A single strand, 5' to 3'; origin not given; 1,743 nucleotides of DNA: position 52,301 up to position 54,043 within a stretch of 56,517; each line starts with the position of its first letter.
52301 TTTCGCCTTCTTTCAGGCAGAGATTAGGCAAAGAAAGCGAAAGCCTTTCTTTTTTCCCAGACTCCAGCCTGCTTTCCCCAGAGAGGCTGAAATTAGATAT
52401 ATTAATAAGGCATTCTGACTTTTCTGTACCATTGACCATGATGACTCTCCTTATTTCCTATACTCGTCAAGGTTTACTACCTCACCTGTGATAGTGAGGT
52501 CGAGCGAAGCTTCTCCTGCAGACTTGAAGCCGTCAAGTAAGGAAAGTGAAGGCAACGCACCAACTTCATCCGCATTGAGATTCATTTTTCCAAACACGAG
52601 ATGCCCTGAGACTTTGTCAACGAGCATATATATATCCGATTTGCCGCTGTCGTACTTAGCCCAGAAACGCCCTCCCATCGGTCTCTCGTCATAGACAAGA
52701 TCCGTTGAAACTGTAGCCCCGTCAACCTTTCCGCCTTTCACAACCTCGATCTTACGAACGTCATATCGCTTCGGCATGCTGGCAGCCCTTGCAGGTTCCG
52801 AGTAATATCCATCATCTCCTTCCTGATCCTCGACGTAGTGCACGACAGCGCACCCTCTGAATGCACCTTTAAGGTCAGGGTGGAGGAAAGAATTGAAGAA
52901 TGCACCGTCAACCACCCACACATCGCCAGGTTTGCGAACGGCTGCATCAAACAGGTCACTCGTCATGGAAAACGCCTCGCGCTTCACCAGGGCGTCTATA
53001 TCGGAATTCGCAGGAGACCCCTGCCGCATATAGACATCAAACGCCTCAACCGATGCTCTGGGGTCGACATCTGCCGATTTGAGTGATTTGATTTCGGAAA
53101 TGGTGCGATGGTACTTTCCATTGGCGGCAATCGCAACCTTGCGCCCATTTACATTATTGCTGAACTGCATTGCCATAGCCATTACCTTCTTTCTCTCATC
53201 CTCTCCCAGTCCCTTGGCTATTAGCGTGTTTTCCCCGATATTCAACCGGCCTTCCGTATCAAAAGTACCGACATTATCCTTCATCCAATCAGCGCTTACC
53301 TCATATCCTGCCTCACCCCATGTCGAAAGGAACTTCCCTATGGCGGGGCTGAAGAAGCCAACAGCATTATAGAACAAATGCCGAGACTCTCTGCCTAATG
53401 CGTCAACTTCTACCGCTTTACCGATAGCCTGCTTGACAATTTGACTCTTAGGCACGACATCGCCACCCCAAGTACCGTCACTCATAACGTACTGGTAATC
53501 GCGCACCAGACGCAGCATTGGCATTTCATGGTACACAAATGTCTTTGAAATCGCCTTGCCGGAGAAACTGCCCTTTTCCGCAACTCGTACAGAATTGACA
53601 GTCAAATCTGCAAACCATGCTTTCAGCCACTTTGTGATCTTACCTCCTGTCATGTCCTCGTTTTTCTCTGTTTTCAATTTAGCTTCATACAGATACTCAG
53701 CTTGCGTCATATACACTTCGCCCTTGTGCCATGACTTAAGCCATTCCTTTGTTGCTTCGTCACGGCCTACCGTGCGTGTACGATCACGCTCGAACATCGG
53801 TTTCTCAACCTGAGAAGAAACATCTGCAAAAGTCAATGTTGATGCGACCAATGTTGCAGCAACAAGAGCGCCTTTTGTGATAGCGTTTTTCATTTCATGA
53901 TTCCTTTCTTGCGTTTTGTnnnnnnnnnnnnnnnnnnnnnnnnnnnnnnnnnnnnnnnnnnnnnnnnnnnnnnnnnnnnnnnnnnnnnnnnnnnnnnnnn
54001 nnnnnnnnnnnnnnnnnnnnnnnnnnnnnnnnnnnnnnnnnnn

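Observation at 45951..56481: Tightly packed 11-gene envelope operon of mostly unknown proteins (ABC exporter, two paralogous secreted proteins, secreted patatin, M48 protease, Sel1, DUF697-like)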

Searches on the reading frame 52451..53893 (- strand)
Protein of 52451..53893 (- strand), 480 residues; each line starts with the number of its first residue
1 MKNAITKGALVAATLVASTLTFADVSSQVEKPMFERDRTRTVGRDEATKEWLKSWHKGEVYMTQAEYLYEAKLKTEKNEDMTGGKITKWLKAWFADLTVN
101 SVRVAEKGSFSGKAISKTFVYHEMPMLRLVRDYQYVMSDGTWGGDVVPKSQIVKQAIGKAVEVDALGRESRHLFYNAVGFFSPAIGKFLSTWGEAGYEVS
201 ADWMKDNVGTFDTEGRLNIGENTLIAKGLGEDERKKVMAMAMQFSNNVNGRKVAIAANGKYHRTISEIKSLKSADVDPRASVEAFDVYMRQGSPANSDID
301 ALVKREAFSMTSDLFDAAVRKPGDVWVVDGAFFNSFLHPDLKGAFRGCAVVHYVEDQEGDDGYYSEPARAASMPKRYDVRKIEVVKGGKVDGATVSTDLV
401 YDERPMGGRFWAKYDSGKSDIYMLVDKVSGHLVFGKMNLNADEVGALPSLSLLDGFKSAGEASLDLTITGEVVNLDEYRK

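Call 3: search_protein_families(library=pfam, proteins=[window:52451-53893:-], max_evalue=0.1)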
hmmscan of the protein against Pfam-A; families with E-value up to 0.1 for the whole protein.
window:52451-53893:- (480 aa): 0 families

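Call 4: search_protein_families(library=ncbifam, proteins=[window:52451-53893:-], max_evalue=0.1)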
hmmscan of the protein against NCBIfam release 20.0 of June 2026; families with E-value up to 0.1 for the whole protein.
window:52451-53893:- (480 aa): 0 families

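Call 7: find_encoding_contigs(protein=window:52451-53893:-, flank=10000, max_places=10)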
Protein window:52451-53893:- (480 aa): 4 contigs read that carry it; 3 places shown.
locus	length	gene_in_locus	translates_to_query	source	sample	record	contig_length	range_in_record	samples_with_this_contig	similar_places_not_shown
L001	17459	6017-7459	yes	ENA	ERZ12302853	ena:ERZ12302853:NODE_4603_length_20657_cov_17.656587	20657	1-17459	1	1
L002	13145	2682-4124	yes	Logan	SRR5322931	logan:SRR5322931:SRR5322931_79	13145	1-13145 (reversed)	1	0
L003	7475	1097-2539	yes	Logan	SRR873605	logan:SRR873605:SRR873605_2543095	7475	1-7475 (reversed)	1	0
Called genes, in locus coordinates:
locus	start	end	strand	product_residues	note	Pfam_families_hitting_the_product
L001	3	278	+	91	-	?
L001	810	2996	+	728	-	PF00350:Dynamin_N, PF01926:MMR_HSR1 (faint)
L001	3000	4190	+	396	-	-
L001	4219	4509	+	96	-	-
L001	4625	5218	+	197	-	-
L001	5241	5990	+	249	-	-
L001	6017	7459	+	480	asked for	-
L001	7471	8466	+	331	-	PF00005:ABC_tran, PF13304:AAA_21 (faint)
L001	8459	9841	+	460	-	-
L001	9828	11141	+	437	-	-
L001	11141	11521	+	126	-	-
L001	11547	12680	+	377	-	PF01734:Patatin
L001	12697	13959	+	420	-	PF01435:Peptidase_M48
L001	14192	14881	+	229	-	PF06723:MreB_Mbl, PF14450:FtsA (weak)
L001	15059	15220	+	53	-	-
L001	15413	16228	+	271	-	PF13635:DUF4143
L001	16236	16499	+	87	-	-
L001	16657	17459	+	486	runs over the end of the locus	PF00089:Trypsin, PF13365:Trypsin_2, PF17815:PDZ_3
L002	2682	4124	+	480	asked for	-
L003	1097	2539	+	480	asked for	-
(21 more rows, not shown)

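Call 8: search_protein_families(library=padloc, proteins=[L001:810-2996:+, L001:3000-4190:+, window:52451-53893:-], max_evalue=0.01)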
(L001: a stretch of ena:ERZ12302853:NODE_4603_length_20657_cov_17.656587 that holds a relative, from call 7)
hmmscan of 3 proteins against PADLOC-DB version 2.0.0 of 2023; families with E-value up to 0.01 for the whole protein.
L001:810-2996:+ (728 aa): 2 families
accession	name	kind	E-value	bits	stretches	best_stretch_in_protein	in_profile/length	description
PDLC03841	LeoBC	-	3.6e-09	34.3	2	240-447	123-341/601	-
PDLC03839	LeoA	-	7e-07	26.7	1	220-447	86-306/559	-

L001:3000-4190:+ (396 aa): 0 families

window:52451-53893:- (480 aa): 0 families

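Call 9: search_protein_families(library=pfam, proteins=[L001:810-2996:+, L001:3000-4190:+, L001:3-278:+], max_evalue=0.1)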
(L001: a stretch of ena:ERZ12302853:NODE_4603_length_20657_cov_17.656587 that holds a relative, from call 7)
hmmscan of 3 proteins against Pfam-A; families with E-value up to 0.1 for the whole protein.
L001:810-2996:+ (728 aa): 4 families
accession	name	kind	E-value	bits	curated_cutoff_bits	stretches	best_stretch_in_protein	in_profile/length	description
PF00350.29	Dynamin_N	-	1.3e-10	42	27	1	95-305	2-165/168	Dynamin family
PF01926.29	MMR_HSR1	-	3.9e-07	30.6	21.9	1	95-137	3-44/113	50S ribosome-binding GTPase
PF01335.27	DED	-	0.03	15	35.9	0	54-78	14-38/82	Death effector domain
PF21865.2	TLN1-like_RS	-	0.082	13.5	27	0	6-67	6-67/165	Talin 1-like, rod segment domain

L001:3000-4190:+ (396 aa): 2 families
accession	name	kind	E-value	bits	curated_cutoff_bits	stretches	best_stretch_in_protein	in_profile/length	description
PF05128.17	DUF697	-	2.8e-05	24.4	27.7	1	229-336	10-120/162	Domain of unknown function (DUF697)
PF17511.7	Mobilization_B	-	0.05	14.4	27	1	74-149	32-108/136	Mobilization protein B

L001:3-278:+ (91 aa): 0 families

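Call 11: find_homologous_proteins(query=window:52451-53893:-, max_evalue=0.001)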
Query window:52451-53893:- (480 aa): 29 proteins with E <= 0.001 among 8000 candidates.
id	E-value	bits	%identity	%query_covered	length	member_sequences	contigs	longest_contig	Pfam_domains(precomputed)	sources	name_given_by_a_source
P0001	0.0e+0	1034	95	100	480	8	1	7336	-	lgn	-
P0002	0.0e+0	1021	94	100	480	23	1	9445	-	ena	-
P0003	6.4e-287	970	88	100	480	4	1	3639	-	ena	-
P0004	1.1e-271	919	85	100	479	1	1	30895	-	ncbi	-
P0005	1.9e-268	909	84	98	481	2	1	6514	-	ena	-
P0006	2.8e-226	770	87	81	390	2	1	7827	-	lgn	-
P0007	8.3e-219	745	71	93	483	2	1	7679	-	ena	-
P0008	1.0e-217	742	71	94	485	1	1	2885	-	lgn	-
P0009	7.1e-217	739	69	99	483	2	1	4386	-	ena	-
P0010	6.4e-216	736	72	93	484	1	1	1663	-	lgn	-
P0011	8.9e-211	719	68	94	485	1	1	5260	-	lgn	-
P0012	5.8e-210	716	66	98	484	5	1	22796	-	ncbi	-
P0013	6.0e-208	709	65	100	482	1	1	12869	-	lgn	-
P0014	1.6e-198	678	62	99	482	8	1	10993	-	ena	-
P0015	7.9e-181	620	60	93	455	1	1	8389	-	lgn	-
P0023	8.3e-158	544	55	93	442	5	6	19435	-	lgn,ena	-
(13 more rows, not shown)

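Call 14: find_related_loci(query=A1, collection=genome_contigs, flank=10000)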
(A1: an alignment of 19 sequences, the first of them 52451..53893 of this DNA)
Query A1 (480 aa) in genome_contigs; peptide patterns used: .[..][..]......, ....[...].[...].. (x = any residue, [..] = any of these).
38 stretches matched a pattern; 2 encode a relative of the query (tblastn E <= 1e-3); 2 distinct loci.
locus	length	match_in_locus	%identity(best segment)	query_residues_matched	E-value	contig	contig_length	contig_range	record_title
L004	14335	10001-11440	88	1-480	0e+0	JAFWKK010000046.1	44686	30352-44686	MAG: Kiritimatiellae bacterium isolate RGIG5820 Sheep_Ileum.Co__c365839, whole genome shotgun sequence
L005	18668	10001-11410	26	2-473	9e-36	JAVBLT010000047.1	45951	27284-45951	MAG: Kiritimatiellia bacterium isolate EPI_MAG_00031 c_000001288699, whole genome shotgun sequence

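Call 17: search_protein_families(library=pfam, proteins=[L005:1246-2925:+, L005:3383-4939:+, L005:4977-7001:+, L005:7128-8279:+, L005:9301-9981:+, L005:11435-12397:+, L005:12390-13646:+, L005:13633-14808:+, L005:15623-16255:+, L005:16176-18350:+], max_evalue=0.01)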
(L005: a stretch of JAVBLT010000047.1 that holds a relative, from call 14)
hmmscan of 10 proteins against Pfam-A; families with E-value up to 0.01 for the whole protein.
L005:1246-2925:+ (559 aa): 2 families
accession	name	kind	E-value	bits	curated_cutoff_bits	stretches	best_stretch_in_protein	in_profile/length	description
PF00501.34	AMP-binding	-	4.3e-66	223.7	29.9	1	41-418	2-383/384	AMP-binding enzyme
PF13193.12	AMP-binding_C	-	2.4e-23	83.3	24.5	1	469-547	1-76/76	AMP-binding enzyme C-terminal domain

L005:3383-4939:+ (518 aa): 5 families
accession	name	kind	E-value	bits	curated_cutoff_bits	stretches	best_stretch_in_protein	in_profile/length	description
PF08323.17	Glyco_transf_5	-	1e-34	120.7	22.7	1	12-238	2-229/239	Starch synthase catalytic domain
PF13579.12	Glyco_trans_4_4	-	7.3e-11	43.1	29.7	1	38-168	1-104/158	Glycosyl transferase 4-like domain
PF13439.12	Glyco_transf_4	-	3e-09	37.5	28.5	1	38-169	2-108/170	Glycosyltransferase Family 4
PF00534.26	Glycos_transf_1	-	3.1e-06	27.3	26.4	1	305-458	11-157/172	Glycosyl transferases group 1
PF13692.12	Glyco_trans_1_4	-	3.4e-06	27.8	27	1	310-455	2-138/142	Glycosyl transferases group 1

L005:4977-7001:+ (674 aa): 4 families
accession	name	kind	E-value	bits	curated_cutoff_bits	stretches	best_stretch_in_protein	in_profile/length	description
PF00128.31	Alpha-amylase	-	4.8e-16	59.5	22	2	197-267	24-93/446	Alpha amylase, catalytic domain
PF02806.24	Alpha-amylase_C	-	2.2e-15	57.2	21.2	1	581-669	7-94/95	Alpha amylase, C-terminal all-beta domain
PF02922.24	CBM_48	-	4e-12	46.7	22.4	1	55-135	2-83/83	Carbohydrate-binding module 48 (Isoamylase N-terminal domain)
PF22019.2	GlgB_N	-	0.00015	22.3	27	1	52-129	17-88/94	alpha-1,4-glucan branching enzyme GlgB, N-terminal domain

L005:7128-8279:+ (383 aa): 1 family
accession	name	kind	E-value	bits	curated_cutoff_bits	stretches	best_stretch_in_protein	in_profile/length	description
PF01551.29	Peptidase_M23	-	1.2e-07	32.2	28.7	1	113-218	2-87/96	Peptidase family M23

L005:9301-9981:+ (226 aa): 0 families

L005:11435-12397:+ (320 aa): 3 families
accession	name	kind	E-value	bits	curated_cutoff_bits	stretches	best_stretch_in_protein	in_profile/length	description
PF00005.33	ABC_tran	-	1.7e-12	48.6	25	1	36-204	5-137/137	ABC transporter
PF13304.12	AAA_21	-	0.0006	20.4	27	0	185-239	249-298/304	AAA domain, putative AbiEii toxin, Type IV TA system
PF13401.12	AAA_22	-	0.0091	16.8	27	0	43-107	6-60/130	AAA domain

L005:12390-13646:+ (418 aa): 0 families

L005:13633-14808:+ (391 aa): 0 families

L005:15623-16255:+ (210 aa): 3 families
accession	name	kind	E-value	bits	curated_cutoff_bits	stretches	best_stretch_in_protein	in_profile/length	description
PF04542.20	Sigma70_r2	-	5.6e-13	48.9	24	1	32-101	2-70/71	Sigma-70 region 2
PF07638.17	Sigma70_ECF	-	5.6e-05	23.6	21.1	1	77-180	72-170/185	ECF sigma factor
PF16509.11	KORA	-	0.0067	17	26.7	0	139-185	10-54/84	TrfB plasmid transcriptional repressor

L005:16176-18350:+ (724 aa): 5 families
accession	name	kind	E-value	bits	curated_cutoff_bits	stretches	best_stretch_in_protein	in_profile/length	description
PF08238.18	Sel1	-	2.9e-45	151.5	30.7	5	484-518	2-36/36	Sel1 repeat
PF00069.31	Pkinase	-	6e-23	82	31.7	1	35-253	1-212/263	Protein kinase domain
PF07714.23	PK_Tyr_Ser-Thr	-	2.9e-09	37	23.1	1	37-237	3-204/258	Protein tyrosine and serine/threonine kinase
PF23310.1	TPR_27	-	0.00028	20.9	27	0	581-640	24-81/110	Plant tetratrico peptide repeats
PF13174.12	TPR_6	-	0.0017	19.3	26.3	0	376-389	1-14/33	Tetratricopeptide repeat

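Call 18: search_protein_families(library=pfam, proteins=[L004:12-941:+, L004:1542-3815:+, L004:3858-4772:+, L004:4824-5675:+, L004:5835-7229:+, L004:7248-8510:+, L004:8513-9169:+, L004:9000-9974:+], max_evalue=0.01)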
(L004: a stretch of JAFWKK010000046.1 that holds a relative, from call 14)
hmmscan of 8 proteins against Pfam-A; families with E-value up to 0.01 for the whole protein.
L004:12-941:+ (309 aa): 2 families
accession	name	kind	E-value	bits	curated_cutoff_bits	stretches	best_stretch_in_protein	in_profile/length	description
PF13635.12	DUF4143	-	3.2e-11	43.7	28.1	1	83-242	2-156/160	Domain of unknown function (DUF4143)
PF13173.12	AAA_14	-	1.8e-06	28.4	27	1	2-36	94-128/129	AAA domain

L004:1542-3815:+ (757 aa): 1 family
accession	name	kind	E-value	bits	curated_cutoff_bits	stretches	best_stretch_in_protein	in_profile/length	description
PF00350.29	Dynamin_N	-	4.5e-05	24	27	1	91-304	1-139/168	Dynamin family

L004:3858-4772:+ (304 aa): 1 family
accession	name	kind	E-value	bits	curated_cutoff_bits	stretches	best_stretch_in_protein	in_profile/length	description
PF19993.5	DO-GTPase2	-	0.0022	18.2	27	1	9-189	5-185/226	Double-GTPase 2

L004:4824-5675:+ (283 aa): 0 families

L004:5835-7229:+ (464 aa): 1 family
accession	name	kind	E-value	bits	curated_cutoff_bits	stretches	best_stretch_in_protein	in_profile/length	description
PF04317.18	DUF463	-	4.8e-37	128.4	25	2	22-193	2-185/443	YcjX-like family, DUF463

L004:7248-8510:+ (420 aa): 1 family
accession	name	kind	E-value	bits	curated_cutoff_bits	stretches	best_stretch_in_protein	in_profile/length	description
PF05128.17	DUF697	-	6e-15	55.8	27.7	2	239-333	16-110/162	Domain of unknown function (DUF697)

L004:8513-9169:+ (218 aa): 2 families
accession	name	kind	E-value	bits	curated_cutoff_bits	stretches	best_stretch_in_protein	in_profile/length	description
PF08238.18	Sel1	-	7.3e-26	90.1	30.7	2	71-106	1-36/36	Sel1 repeat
PF23310.1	TPR_27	-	4.4e-05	23.5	27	1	89-138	43-93/110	Plant tetratrico peptide repeats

L004:9000-9974:+ (324 aa): 0 families

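Call 28: predict_structure(alignment_id=A1)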
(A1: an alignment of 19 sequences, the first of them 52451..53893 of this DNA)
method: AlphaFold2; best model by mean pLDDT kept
length: 480 residues; sequences in the alignment: 19
mean_pLDDT: 68.6   pTM: 0.64
mean pLDDT of the five models: 68.6, 63.5, 62.6, 62.3, 58.3
residues with pLDDT >= 90: 28; 70-90: 207; 50-70: 168; < 50: 77
segments of 3 or more residues with pLDDT < 50: 1-53, 164-166, 192-198, 308-312, 447-452
pLDDT, mean of each block of 10 residues (from residue 1): 44 41 39 40 37 67 87 67 59 58 67 88 79 85 60 58 55 62 60 48 62 59 60 67 80 79 79 78 88 85 63 53 80 77 79 88 68 75 87 82 70 85 83 88 57 55 87 79
secondary structure, 60 per line:
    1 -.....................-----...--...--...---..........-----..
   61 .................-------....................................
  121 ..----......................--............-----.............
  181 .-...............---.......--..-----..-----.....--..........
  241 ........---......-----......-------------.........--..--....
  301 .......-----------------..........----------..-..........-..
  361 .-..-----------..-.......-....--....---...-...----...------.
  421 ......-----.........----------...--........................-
elements in order: H2-22 H44-53 E59-77 H85-101 E102-122 E127-148 H151-162 H168-181 H183-197 H201-207 H224-228 H231-248 E252-257 E263-268 H282-290 H297-307 E325-329 H330-334 E348-357 E379-385 E387-390 E393-396 E400-402 E411-413 E420-426 E432-440 E456-474 H475-479

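Call 31: fold_search(model_id=the predicted structure, library=pdb)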
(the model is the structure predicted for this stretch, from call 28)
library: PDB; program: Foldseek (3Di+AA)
matches with E <= 10: 772; with E <= 0.001: 12
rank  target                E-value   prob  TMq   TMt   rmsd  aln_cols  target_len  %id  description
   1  9bd1                  4.9e-05  1.00  0.25  0.15  13.7       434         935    8  beta/alpha1 region of ApoB 100 (released 2024-12-25)
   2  2r88_A                1.6e-04  0.38  0.14  0.17  23.0       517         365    7  Crystal structure of the long-chain fatty acid transporter FadL mutant delta S3 kink (released 2008-09-23)
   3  4q4f_A                1.7e-04  0.96  0.24  0.28  17.1       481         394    8  Crystal structure of LIMP-2 (space group C2) (released 2014-07-30)
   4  4f7b_D                3.3e-04  0.91  0.24  0.28  17.7       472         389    9  Structure of the lysosomal domain of limp-2 (released 2013-10-09)
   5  4q4b_A                3.7e-04  0.91  0.25  0.29  16.8       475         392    8  Crystal structure of LIMP-2 (space group C2221) (released 2014-07-30)
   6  6i7s_H                4.2e-04  0.96  0.21  0.13  15.7       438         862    9  Microsomal triglyceride transfer protein (released 2019-08-21)
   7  2r4o_A                4.2e-04  0.16  0.14  0.15  25.9       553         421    6  Crystal structure of the long-chain fatty acid transporter FadL mutant delta NPA (released 2008-09-16)
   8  3pgs_B                5.6e-04  0.20  0.14  0.15  26.1       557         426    7  Phe3Gly mutant of EcFadL (released 2011-05-25)
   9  1t1l_A                7.9e-04  0.20  0.15  0.16  24.8       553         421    7  Crystal structure of the long-chain fatty acid transporter FadL (released 2004-06-15)
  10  2r89_A                8.9e-04  0.28  0.16  0.20  24.8       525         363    6  Crystal structure of the long-chain fatty acid transporter FadL mutant delta N3 (released 2008-09-23)
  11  9hiv_F                8.9e-04  0.10  0.12  0.13  26.0       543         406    5  BamADG components of the Bacteroides thetaiotaomicron BAM machinery (released 2025-08-27)
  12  2r8a_A                1.0e-03  0.25  0.14  0.18  21.3       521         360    7  Crystal structure of the long-chain fatty acid transporter FadL mutant delta N8 (released 2008-09-23)
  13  3kvn_X                1.2e-03  0.11  0.10  0.08  26.5       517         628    6  Crystal structure of the full-length autotransporter EstA from Pseudomonas aeruginosa (released 2010-01-26)
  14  4f7b_B                1.3e-03  0.80  0.24  0.28  17.4       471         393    8  Structure of the lysosomal domain of limp-2 (released 2013-10-09)
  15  9ens_A                1.3e-03  0.94  0.25  0.12  13.6       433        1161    8  Cleavage product of vitellogenin from the honey bee hemolymph (released 2025-03-26)
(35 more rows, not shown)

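Call 35: find_encoding_contigs(protein=P0012, flank=10000, max_places=2)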
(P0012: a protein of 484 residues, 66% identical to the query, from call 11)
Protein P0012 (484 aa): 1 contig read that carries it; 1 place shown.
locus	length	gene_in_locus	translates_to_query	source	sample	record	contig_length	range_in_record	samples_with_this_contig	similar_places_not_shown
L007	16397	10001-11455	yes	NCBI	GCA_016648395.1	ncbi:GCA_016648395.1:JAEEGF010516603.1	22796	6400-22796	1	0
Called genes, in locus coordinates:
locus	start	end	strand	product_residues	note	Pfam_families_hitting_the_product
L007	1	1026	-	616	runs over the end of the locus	PF02230:Abhydrolase_2, PF01738:DLH (weak), PF00326:Peptidase_S9 (faint)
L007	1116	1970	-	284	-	PF08282:Hydrolase_3 (faint)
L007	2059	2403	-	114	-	PF07892:DUF1667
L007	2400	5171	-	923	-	PF00070:Pyr_redox (faint), PF01266:DAO, PF04324:Fer2_BFD, PF00890:FAD_binding_2 (weak), PF07992:Pyr_redox_2, PF12831:FAD_oxidored, PF13450:NAD_binding_8 (weak), PF13738:Pyr_redox_3, +5 more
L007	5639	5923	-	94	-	PF10387:DUF2442 (weak)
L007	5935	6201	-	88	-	PF13711:DUF4160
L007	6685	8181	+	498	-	PF00089:Trypsin, PF13365:Trypsin_2, PF17815:PDZ_3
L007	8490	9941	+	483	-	PF23310:TPR_27 (faint), PF08238:Sel1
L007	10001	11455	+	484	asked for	-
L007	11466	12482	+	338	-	PF00005:ABC_tran, PF13304:AAA_21 (faint)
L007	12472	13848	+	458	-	-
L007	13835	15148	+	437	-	-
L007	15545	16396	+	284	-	?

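Call 36: find_encoding_contigs(protein=P0023, flank=10000, max_places=2)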
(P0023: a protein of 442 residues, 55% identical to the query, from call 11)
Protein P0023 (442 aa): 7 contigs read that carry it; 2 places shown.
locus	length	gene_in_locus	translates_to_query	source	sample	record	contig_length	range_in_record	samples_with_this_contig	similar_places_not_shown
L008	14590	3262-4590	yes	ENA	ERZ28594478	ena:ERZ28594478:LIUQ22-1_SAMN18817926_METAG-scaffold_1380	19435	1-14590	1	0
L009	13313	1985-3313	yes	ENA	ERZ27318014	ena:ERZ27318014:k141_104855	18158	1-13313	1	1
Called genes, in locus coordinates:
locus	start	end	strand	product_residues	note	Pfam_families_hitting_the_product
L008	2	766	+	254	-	?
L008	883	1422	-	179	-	-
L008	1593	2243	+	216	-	PF13365:Trypsin_2, PF17815:PDZ_3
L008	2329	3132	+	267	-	-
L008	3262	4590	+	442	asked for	-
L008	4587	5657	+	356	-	PF00005:ABC_tran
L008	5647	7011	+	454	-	-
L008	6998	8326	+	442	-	-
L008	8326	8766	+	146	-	-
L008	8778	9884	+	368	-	PF01734:Patatin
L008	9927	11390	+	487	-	PF04317:DUF463, PF19993:DO-GTPase2 (faint)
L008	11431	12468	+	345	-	PF05128:DUF697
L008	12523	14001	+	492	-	-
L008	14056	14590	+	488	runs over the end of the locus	PF01435:Peptidase_M48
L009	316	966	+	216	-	PF13365:Trypsin_2, PF17815:PDZ_3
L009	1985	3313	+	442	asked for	-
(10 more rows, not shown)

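Call 50: search_solved_structures(query=L001:810-2996:+, max_evalue=0.01)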
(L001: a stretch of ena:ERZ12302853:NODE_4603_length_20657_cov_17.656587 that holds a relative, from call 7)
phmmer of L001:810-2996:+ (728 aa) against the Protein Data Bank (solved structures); distinct sequences matched with E-value up to 0.01: 0.
